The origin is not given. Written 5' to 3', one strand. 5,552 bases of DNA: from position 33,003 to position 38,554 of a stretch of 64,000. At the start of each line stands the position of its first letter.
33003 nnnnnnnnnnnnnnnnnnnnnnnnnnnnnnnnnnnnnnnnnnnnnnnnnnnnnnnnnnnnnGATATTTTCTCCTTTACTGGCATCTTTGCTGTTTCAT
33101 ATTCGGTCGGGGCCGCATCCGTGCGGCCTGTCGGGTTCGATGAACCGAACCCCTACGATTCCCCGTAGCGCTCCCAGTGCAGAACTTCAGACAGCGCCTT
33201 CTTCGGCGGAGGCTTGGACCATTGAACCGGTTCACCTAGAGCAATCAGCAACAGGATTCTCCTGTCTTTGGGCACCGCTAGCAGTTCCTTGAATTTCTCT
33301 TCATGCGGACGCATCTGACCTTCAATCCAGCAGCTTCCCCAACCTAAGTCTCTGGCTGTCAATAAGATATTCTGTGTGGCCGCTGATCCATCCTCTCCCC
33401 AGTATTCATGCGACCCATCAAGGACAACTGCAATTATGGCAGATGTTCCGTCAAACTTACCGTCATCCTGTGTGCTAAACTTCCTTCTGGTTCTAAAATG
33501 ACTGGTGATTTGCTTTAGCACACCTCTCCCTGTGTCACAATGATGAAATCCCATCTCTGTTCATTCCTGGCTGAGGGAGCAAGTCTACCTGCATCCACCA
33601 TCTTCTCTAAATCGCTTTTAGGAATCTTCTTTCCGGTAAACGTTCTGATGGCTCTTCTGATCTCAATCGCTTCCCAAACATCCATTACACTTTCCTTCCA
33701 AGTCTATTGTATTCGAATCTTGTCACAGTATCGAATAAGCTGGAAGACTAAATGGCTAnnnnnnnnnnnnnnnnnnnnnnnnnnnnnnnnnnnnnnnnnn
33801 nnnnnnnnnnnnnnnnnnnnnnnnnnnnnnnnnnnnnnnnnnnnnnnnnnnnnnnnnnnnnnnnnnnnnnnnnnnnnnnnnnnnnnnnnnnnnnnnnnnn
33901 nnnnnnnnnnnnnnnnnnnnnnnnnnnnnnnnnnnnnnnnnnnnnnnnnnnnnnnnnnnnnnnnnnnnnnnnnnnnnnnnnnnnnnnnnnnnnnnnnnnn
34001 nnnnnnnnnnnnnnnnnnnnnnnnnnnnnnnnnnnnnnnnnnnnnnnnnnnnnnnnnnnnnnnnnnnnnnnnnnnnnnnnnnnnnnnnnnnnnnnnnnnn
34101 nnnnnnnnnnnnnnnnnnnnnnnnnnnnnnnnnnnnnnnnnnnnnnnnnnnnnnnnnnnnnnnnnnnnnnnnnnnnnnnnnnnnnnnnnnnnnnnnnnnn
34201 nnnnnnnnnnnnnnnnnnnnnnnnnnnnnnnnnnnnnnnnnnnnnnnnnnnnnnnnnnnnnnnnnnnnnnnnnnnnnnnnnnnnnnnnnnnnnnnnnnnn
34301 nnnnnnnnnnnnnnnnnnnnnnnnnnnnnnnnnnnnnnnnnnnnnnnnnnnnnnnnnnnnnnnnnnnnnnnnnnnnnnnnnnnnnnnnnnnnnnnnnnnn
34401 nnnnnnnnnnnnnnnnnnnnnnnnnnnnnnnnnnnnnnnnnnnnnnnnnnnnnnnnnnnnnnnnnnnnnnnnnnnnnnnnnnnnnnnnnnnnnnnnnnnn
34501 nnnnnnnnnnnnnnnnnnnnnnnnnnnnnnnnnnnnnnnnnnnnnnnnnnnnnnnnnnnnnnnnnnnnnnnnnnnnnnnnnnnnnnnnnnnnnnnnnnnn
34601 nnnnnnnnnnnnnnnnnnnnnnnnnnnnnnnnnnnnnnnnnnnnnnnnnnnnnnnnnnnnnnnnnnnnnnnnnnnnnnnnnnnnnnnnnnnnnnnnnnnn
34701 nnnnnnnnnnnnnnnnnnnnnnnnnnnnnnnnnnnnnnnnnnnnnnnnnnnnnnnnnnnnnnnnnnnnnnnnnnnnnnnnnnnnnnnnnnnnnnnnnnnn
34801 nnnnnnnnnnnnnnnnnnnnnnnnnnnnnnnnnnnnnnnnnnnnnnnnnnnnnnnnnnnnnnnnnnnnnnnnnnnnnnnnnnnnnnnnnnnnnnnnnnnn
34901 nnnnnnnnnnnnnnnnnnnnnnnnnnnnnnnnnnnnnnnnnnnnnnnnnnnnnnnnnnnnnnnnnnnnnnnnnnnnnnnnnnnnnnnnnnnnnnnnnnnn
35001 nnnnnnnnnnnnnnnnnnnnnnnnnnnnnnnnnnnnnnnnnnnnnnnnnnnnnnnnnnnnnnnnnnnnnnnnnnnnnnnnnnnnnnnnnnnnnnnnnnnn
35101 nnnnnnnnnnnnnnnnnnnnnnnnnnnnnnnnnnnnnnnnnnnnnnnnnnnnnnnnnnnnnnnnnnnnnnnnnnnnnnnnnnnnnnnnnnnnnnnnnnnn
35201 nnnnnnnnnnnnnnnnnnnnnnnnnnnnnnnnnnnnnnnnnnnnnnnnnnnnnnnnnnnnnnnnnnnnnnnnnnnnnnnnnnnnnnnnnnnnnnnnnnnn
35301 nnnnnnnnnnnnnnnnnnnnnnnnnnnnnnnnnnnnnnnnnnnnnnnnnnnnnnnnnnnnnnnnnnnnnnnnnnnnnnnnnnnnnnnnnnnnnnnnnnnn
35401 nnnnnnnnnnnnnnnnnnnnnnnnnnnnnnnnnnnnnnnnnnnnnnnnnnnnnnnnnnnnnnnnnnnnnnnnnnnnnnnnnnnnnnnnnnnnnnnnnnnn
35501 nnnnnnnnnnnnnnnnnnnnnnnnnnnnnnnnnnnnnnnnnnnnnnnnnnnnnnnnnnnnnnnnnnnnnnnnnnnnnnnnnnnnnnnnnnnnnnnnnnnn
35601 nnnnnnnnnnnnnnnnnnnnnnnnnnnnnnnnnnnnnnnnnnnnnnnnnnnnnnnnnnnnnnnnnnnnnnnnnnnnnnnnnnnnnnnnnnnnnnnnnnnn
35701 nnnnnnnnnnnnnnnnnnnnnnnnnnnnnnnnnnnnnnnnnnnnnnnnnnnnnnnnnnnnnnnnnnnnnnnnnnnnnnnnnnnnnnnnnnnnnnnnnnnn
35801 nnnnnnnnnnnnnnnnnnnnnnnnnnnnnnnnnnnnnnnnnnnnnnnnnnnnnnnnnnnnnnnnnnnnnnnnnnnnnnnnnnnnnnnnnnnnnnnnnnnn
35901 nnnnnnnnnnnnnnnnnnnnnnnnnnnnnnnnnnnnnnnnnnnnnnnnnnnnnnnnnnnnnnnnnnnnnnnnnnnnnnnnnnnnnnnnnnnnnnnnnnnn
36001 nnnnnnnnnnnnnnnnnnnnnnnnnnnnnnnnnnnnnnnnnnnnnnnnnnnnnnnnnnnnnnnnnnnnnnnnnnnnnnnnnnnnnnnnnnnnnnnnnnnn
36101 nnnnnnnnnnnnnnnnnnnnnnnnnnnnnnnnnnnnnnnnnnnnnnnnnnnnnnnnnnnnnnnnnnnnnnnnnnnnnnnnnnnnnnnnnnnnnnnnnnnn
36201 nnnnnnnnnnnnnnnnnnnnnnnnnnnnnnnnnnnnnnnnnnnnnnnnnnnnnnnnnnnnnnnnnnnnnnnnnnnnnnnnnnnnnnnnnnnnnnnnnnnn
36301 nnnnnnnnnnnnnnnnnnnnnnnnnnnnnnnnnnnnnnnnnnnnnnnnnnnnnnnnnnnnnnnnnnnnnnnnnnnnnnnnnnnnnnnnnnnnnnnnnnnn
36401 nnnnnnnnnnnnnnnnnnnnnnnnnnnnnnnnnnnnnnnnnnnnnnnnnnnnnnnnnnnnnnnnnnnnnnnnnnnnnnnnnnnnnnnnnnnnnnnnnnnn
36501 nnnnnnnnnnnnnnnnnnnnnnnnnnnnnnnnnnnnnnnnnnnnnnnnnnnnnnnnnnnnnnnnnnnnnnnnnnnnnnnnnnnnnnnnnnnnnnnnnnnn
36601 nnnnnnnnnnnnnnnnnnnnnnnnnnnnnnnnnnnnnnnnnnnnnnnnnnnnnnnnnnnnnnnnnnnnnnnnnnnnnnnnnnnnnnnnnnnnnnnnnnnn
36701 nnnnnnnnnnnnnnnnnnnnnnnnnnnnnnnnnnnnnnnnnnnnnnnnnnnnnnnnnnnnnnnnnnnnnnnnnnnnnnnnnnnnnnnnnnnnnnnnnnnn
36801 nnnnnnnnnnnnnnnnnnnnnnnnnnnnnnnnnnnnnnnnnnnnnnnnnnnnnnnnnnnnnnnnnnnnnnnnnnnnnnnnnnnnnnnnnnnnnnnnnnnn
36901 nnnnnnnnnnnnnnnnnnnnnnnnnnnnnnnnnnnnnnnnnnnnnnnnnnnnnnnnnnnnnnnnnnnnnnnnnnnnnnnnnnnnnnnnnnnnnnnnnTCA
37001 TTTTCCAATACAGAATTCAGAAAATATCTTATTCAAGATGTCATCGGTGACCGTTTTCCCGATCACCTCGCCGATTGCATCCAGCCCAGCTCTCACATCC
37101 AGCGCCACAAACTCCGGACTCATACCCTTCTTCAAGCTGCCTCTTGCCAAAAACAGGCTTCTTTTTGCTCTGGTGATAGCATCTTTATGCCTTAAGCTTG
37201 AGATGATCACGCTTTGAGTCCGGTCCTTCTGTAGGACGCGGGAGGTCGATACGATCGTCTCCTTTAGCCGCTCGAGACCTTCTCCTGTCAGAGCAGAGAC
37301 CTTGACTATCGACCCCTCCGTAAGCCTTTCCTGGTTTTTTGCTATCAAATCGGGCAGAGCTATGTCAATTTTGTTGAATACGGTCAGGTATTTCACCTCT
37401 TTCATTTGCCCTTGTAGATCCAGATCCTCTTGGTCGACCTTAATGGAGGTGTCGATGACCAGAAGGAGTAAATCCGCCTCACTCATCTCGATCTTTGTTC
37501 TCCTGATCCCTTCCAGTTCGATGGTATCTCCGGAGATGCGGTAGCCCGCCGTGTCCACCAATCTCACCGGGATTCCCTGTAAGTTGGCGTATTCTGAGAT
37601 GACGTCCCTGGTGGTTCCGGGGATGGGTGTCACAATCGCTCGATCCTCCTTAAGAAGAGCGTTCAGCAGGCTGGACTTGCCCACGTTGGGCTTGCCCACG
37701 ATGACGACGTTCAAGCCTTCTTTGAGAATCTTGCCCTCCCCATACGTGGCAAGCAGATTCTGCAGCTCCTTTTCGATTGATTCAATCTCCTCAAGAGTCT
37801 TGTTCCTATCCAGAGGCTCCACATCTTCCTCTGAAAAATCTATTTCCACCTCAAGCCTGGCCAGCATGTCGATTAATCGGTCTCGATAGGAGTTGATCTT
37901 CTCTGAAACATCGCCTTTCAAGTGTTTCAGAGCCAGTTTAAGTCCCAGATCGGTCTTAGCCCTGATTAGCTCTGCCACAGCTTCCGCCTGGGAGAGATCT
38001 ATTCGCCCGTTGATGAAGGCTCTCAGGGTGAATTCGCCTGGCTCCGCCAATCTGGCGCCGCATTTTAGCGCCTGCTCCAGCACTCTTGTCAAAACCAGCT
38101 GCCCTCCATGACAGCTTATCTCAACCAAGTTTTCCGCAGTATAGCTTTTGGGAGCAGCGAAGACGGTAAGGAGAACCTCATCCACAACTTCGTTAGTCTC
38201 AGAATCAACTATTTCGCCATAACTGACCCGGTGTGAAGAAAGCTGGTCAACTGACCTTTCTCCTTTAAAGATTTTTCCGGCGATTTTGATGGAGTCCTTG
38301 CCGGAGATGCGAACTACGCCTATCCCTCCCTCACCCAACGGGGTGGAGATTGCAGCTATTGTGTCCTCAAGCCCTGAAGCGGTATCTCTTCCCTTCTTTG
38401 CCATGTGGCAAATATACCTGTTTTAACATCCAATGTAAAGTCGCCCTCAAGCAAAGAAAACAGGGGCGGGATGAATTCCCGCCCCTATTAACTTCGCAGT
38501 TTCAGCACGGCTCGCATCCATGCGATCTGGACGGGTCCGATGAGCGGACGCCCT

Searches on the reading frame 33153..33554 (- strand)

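Call 7: search_protein_families(library=ncbifam, proteins=[window:33153-33554:-])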
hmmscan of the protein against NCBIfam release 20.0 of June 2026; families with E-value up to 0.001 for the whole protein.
window:33153-33554:- (133 aa): 3 families
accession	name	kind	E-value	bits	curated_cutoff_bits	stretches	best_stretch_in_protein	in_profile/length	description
NF008033.1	PRK10765.1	equivalog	2.1e-07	30.6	223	1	55-130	107-181/240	oxygen-insensitive NADPH nitroreductase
TIGR03553.1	F420_FbiB_CTERM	equivalog_domain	0.00025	20.9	249.55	0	57-120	124-186/194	F420 biosynthesis protein FbiB, C-terminal domain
NF009810.0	PRK13294.1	equivalog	0.00028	19.9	304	1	57-124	379-445/449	coenzyme F420-0:L-glutamate ligase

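Call 8: search_protein_families(library=pfam, proteins=[window:33153-33554:-])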
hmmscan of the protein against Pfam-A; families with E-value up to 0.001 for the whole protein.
window:33153-33554:- (133 aa): 2 families
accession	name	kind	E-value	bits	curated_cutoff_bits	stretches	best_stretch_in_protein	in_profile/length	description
PF00881.29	Nitroreductase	-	4.3e-09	37.2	23.5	1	57-107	120-166/167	Nitroreductase family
PF14512.11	TM1586_NiRdase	-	3.1e-06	27.4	27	1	29-128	58-152/215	Putative TM nitroreductase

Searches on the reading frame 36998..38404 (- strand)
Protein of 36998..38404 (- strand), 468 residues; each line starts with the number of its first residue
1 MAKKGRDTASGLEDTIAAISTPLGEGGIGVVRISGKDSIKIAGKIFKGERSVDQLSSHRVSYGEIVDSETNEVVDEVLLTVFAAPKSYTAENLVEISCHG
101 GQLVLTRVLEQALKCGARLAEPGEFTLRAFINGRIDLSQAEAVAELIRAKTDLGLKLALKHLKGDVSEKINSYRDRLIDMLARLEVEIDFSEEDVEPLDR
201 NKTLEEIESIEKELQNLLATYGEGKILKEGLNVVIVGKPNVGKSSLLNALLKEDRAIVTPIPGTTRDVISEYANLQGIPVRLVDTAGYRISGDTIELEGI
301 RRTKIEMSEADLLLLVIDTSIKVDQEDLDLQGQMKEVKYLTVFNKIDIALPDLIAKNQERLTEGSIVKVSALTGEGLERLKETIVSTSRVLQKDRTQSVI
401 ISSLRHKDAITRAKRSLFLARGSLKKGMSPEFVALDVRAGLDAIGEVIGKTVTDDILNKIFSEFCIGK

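Call 8: search_protein_families(library=pfam, proteins=[window:36998-38404:-])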
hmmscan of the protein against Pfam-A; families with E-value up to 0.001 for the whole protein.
window:36998-38404:- (468 aa): 9 families
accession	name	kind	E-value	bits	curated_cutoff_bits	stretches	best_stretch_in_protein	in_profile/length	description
PF12631.12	MnmE_helical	-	5.4e-60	203.5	40.1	1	137-465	1-211/211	MnmE helical domain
PF10396.14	TrmE_N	-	1.3e-43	148.3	29.8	1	15-134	1-117/117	GTP-binding protein TrmE N-terminus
PF01926.29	MMR_HSR1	-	1.8e-27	96.1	21.9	1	232-345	1-113/113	50S ribosome-binding GTPase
PF02421.24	FeoB_N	-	7.8e-14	51.9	27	1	232-384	2-156/156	Ferrous iron transport protein B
PF03193.22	RsgA_GTPase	-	3.9e-06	27.2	30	0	231-259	107-135/174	RsgA GTPase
PF00009.33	GTP_EFTU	-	9.1e-06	25.8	26.5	0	306-386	89-184/188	Elongation factor Tu GTP binding domain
PF04548.22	AIG1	-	1.3e-05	25.1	27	1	231-336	1-109/212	AIG1 family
PF00350.29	Dynamin_N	-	7.7e-05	23.2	27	1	233-266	1-34/168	Dynamin family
PF16897.10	MMR_HSR1_Xtn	-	0.00016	22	35.2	1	316-385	35-101/106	C-terminal region of MMR_HSR1 domain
